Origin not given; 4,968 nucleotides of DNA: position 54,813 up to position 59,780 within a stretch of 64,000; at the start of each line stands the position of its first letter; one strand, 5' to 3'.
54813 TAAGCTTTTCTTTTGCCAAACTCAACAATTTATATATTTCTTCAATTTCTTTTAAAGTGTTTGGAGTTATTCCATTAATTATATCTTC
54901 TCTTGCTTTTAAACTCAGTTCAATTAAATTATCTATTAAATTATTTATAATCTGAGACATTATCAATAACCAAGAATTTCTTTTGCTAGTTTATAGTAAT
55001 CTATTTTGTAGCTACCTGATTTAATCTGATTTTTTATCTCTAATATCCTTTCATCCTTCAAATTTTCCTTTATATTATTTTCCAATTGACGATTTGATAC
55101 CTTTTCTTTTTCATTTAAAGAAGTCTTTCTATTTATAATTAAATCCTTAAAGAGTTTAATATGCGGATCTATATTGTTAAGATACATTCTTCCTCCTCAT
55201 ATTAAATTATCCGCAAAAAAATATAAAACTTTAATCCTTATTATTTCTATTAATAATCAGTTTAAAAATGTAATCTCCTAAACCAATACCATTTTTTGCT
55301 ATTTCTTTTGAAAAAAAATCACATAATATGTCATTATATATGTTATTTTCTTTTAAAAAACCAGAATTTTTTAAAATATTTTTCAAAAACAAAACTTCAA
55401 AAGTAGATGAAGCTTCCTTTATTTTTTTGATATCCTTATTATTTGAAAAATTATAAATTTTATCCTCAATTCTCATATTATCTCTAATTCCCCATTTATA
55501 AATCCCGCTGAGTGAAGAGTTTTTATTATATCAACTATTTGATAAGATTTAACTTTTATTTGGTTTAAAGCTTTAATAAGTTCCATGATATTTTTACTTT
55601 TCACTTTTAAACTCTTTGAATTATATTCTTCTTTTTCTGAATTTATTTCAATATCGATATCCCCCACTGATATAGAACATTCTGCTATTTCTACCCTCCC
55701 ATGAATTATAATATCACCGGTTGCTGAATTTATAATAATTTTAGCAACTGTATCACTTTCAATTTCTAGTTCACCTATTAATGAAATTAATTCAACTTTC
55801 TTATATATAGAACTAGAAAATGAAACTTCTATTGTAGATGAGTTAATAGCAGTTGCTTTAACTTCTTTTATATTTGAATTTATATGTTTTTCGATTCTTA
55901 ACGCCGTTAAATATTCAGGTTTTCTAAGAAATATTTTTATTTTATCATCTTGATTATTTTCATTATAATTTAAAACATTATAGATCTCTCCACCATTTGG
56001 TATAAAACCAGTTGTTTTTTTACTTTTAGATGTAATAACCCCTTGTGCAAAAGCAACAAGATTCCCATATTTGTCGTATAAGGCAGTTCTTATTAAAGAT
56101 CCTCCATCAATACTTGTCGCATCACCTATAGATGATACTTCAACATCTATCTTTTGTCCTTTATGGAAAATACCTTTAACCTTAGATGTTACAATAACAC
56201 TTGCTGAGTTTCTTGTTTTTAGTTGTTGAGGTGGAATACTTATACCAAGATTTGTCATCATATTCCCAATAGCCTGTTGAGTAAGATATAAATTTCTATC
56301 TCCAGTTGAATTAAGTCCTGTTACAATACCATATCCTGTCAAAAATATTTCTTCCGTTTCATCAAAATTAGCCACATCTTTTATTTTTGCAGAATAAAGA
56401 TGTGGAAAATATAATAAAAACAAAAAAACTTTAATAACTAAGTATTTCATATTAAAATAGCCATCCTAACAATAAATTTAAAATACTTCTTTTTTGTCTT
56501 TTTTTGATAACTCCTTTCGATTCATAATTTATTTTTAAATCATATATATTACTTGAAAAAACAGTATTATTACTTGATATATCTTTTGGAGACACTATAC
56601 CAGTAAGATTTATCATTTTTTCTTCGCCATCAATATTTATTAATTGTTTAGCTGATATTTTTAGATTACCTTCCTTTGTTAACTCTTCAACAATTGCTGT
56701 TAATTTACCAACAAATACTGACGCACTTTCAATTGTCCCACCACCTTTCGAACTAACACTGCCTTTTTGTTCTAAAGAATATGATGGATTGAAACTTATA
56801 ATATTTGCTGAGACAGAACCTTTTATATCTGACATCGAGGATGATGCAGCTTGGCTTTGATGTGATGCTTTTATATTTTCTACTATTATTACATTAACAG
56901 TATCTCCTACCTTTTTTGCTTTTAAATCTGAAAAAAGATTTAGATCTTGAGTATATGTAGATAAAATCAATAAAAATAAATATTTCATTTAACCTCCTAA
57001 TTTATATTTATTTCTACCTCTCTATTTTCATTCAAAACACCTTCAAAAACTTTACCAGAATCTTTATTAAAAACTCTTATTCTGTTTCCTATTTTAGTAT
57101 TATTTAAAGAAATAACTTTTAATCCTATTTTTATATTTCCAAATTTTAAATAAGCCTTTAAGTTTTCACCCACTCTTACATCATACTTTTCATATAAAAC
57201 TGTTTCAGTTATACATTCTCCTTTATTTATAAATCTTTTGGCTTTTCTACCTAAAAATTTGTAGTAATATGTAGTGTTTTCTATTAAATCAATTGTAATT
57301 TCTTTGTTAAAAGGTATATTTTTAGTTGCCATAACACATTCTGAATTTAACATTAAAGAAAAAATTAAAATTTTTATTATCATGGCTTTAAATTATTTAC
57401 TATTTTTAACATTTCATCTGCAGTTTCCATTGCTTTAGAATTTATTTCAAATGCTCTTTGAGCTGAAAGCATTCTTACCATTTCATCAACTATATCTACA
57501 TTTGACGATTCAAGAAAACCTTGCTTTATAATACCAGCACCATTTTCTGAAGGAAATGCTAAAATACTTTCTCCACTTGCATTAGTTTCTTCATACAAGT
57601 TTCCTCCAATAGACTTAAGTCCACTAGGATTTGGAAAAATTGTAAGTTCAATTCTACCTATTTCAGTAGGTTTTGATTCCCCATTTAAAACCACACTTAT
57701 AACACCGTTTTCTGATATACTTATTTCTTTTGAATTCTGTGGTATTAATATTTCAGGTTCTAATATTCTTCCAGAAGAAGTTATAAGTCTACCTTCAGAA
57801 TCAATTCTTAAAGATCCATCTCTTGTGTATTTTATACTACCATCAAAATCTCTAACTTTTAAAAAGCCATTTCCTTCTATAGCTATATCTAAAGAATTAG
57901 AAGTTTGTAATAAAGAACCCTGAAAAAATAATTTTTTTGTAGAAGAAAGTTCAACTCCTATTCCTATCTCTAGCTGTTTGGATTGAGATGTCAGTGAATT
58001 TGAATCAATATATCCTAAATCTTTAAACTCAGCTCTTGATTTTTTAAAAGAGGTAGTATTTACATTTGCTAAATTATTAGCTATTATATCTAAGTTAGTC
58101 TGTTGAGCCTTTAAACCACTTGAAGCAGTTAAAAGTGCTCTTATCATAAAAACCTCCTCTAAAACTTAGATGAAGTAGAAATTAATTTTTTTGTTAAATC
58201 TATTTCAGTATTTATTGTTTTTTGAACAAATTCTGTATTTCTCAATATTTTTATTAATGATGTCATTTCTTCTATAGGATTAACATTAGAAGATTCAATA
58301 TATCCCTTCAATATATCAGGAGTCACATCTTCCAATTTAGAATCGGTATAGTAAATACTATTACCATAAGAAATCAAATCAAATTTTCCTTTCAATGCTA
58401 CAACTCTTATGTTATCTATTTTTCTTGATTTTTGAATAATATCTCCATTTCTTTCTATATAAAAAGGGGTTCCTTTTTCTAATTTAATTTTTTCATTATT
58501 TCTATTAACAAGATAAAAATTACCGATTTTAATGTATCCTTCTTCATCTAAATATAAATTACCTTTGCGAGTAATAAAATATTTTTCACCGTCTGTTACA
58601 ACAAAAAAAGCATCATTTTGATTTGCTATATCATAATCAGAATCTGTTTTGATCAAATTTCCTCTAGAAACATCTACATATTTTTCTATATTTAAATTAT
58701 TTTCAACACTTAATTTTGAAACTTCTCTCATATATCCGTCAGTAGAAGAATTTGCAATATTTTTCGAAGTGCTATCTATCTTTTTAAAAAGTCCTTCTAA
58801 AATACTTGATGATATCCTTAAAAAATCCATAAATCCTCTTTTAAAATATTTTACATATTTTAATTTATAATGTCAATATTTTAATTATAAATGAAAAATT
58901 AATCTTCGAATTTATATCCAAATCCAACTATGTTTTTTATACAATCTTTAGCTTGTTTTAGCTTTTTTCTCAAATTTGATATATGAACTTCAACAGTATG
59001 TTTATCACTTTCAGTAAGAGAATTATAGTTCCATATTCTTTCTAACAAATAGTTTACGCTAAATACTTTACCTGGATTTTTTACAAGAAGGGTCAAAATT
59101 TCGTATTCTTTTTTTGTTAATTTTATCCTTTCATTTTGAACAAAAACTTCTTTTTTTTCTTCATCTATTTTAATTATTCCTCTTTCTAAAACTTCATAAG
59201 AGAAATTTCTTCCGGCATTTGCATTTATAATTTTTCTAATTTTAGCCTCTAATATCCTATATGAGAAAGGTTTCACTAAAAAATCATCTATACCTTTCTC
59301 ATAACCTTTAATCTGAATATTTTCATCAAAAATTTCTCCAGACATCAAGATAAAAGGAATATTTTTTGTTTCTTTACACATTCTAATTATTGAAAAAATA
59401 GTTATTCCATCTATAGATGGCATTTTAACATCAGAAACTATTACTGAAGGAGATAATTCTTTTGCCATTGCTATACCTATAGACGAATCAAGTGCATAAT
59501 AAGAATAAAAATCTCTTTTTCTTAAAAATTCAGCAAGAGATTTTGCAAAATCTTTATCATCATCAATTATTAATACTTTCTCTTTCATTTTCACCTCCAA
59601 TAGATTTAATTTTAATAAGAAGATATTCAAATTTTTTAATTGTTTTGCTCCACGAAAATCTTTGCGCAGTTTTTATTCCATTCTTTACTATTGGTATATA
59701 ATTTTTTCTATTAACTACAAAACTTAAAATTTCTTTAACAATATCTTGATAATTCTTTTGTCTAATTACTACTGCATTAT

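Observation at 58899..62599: Sigma-28-driven operon encoding a pseudo-kinase hybrid protein, a GT4 glycosyltransferase and an OmpR-type regulator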

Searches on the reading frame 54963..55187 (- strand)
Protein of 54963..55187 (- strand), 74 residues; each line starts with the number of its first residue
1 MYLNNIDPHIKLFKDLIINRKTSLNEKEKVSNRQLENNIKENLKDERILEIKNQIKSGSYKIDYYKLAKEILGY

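Call 52: search_protein_families(library=ncbifam, proteins=[window:54963-55187:-], max_evalue=0.001)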
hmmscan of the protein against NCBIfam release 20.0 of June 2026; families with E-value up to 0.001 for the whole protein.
window:54963-55187:- (74 aa): 1 family
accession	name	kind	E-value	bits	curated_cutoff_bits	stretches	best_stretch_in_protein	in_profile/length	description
TIGR03824.1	FlgM_jcvi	equivalog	7.5e-06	26.6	40.75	1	40-72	62-94/98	flagellar biosynthesis anti-sigma factor FlgM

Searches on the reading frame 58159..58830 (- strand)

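Call 7: search_protein_families(library=pfam, proteins=[window:58159-58830:-], max_evalue=0.01)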
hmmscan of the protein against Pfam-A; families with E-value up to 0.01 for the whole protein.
window:58159-58830:- (223 aa): 2 families
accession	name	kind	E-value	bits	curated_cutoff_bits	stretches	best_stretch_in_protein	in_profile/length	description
PF06429.18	Flg_bbr_C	-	2.5e-11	43.4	23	1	175-218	2-45/46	Flagellar basal body rod FlgEFG protein C-terminal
PF22692.1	LlgE_F_G_D1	-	0.00037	21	27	1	72-131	4-62/64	Flagellar hook protein FlgE/F/G D1 domain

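Call 8: search_protein_families(library=ncbifam, proteins=[window:58159-58830:-], max_evalue=0.01)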
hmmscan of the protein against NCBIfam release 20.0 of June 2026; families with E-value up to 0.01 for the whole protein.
window:58159-58830:- (223 aa): 23 families
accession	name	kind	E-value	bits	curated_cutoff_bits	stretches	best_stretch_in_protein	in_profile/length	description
TIGR02490.1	flgF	equivalog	8.7e-31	107.2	178.5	1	8-198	5-216/218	flagellar basal-body rod protein FlgF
TIGR03506.1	FlgEFG_subfam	subfamily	1.3e-23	84.3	70.25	2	5-112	4-127/351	flagellar hook-basal body complex protein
NF009282.1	PRK12642.1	equivalog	5.6e-23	81.5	242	1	9-210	10-227/239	flagellar basal-body rod protein FlgF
NF009332.0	PRK12690.1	equivalog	2.8e-22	79.2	288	1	11-219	12-235/239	flagellar hook-basal body complex protein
NF009331.1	PRK12689.1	equivalog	6.1e-19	68.2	347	1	51-218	70-246/252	flagellar basal-body rod protein FlgF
NF009280.2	PRK12640.1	subfamily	7.6e-19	68.2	210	1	18-208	19-231/246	flagellar basal body rod protein FlgF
NF009278.1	PRK12636.1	equivalog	1e-13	51.4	350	1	55-216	81-258/263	flagellar basal body rod protein FlgG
TIGR02488.1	flgG_G_neg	equivalog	2.5e-13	50.1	252.75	1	54-212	79-251/259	flagellar basal-body rod protein FlgG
NF005286.1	PRK06803.1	equivalog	1.5e-10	40.8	467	1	5-101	4-109/402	flagellar hook protein FlgE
NF004243.1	PRK05682.2-2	equivalog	3.6e-10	39.5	801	1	9-101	12-117/420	flagellar hook protein FlgE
NF004238.1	PRK05682.1-1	equivalog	2e-08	33.9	400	1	55-101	68-114/414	flagellar hook protein FlgE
NF004241.1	PRK05682.1-5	equivalog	1.1e-07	31.3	469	1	53-101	79-127/446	flagellar hook protein FlgE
NF009281.1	PRK12641.1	equivalog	3.7e-07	29.9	260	1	14-206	15-234/252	flagellar basal-body rod protein FlgF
NF009456.0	PRK12816.1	equivalog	1.1e-06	28.5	416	1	56-211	83-254/264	flagellar basal body rod protein FlgG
TIGR02489.1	flgE_epsilon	equivalog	2.6e-06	26.2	412.85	1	17-143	43-170/719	flagellar hook protein FlgE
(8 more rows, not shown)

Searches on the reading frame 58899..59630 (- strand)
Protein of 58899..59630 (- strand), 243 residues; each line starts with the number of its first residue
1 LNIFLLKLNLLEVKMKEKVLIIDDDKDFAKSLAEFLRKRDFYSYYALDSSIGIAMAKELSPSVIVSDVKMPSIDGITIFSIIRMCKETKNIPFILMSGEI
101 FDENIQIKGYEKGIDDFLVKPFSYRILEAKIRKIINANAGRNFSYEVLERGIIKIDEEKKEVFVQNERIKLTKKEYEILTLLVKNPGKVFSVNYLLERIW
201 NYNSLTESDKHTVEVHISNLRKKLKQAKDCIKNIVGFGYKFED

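Call 7: search_protein_families(library=pfam, proteins=[window:58899-59630:-], max_evalue=0.01)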
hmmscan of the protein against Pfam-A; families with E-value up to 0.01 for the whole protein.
window:58899-59630:- (243 aa): 4 families
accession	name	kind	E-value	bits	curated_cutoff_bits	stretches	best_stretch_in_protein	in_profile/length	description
PF00486.34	Trans_reg_C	-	7.4e-24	84.1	26.2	1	167-241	2-77/77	Transcriptional regulatory protein, C terminal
PF00072.30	Response_reg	-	1.9e-18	67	30.2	1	19-131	1-110/111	Response regulator receiver domain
PF16446.10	DUF5043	-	0.00068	20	25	0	159-214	76-131/156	Domain of unknown function (DUF5043)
PF00196.25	GerE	-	0.00081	19.4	23.5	0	211-226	32-47/57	Bacterial regulatory proteins, luxR family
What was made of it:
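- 58899..59588 (-): OmpR/PhoB-family response regulator, 229 aa from ATG 59588 with SD GGAGGTG. It overlaps the GT4 3' end by 26 nt. PF00072 at 67 bits and PF00486 at 84.1 bits (call 7).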

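Call 8: search_protein_families(library=ncbifam, proteins=[window:58899-59630:-], max_evalue=0.01)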
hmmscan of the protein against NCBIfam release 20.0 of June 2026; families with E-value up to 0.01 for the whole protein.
window:58899-59630:- (243 aa): 91 families (the best 25 are shown)
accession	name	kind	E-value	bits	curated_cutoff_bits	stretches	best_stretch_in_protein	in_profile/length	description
NF045944.1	ResRegRpaBCyano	equivalog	1.2e-43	149.2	330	1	20-242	1-228/229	response regulator transcription factor RpaB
TIGR02154.1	PhoB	equivalog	3.8e-43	147.4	296.2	1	15-242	1-226/226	phosphate regulon transcriptional regulator PhoB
NF053854.1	RespRegPhoBBctds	equivalog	1.2e-42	145.8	270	1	19-242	1-225/225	two-component system response regulator PhoB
NF040689.1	MtrAB_MtrA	equivalog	1.1e-38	132.8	300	1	19-240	1-217/219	MtrAB system response regulator MtrA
NF041733.1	resp_reg_CseB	equivalog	1.8e-35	122.3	350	1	18-242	2-227/228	two-component system response regulator CseB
NF033120.0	vanR_FM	exception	8.9e-35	120.4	460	1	18-242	5-230/231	vancomycin resistance response regulator transcription factor, VanR-F/VanR-M family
NF008296.0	PRK11083.1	equivalog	2.6e-34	118.6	273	1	15-242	2-226/228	two-component system response regulator CreB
TIGR01387.1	cztR_silR_copR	subfamily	7.6e-34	117.3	279.2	1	19-240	1-217/218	heavy metal response regulator transcription factor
NF007982.1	PRK10710.1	equivalog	1.1e-32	113.5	380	1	14-242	5-228/235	envelope stress response regulator BaeR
NF007928.2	PRK10643.1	equivalog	1.3e-32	113.2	330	1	18-240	2-215/216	two-component system response regulator PmrA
NF051850.1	RespRegRprY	equivalog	7e-32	110.7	370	1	16-241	4-226/234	response regulator transcription factor RprY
NF041209.1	resp_regPieR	equivalog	1.2e-31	110.2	450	1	18-242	2-228/231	two component system response regulator PieR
NF045991.1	RespRegCtrARhodob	equivalog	3.6e-31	108.6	350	1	18-241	2-221/224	response regulator transcription factor CtrA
NF033117.2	vanR_ACDEGLN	exception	1.1e-29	103.6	350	1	19-242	1-226/226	VanR-ABDEGLN family response regulator transcription factor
NF041734.1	resp_reg_RppA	equivalog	1e-28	100.3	250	1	18-242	2-228/229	two-component system response regulator RppA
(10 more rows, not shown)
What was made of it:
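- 58899..59588 (-): All NCBIfam hits are below equivalog cut-offs; the best are RpaB at 149 and PhoB at 147 bits (call 8).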

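Call 51: search_solved_structures(query=window:58899-59588:-, max_evalue=1e-20)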
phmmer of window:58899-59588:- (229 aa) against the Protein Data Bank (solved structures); distinct sequences matched with E-value up to 1e-20: 11.
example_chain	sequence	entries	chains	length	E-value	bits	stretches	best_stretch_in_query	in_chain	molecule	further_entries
2gwr_A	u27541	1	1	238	1.7e-27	99.8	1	1-226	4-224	DNA-binding response regulator mtrA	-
2oqr_A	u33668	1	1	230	2.4e-27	99.3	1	3-228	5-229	Sensory transduction protein regX3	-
1kgs_A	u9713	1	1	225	2.6e-27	99.2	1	2-227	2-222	DNA BINDING RESPONSE REGULATOR D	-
9dvt_R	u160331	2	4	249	4.8e-27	98.4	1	1-227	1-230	DNA-binding dual master transcriptional regulator RpaA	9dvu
1ys6_A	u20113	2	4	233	5.4e-27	98.2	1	4-212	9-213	Transcriptional regulatory protein prrA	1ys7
3q9s_A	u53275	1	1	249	2.5e-24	89.5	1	3-212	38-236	DNA-binding response regulator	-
1p2f_A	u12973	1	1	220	1.1e-23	87.4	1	3-227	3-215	Response Regulator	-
9ji3_J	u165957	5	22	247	2.8e-22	82.8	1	3-226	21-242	DNA-binding response regulator | Possible two component system response transcriptional positive regulator PhoP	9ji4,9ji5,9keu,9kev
3r0j_A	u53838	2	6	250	2.9e-22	82.7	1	3-226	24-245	POSSIBLE TWO COMPONENT SYSTEM RESPONSE TRANSCRIPTIONAL POSITIVE REGULATOR PHOP | Response regulator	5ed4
4b09_A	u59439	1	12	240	3.7e-22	82.4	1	4-228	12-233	TRANSCRIPTIONAL REGULATORY PROTEIN BAER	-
7e1b_A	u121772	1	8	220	9.1e-22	81.1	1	1-227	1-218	DNA-binding response regulator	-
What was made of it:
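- On OmpR/PhoB-family response regulator: PDB matches MtrA, RegX3, DrrD and RpaA at about 1e-27 (call 51).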
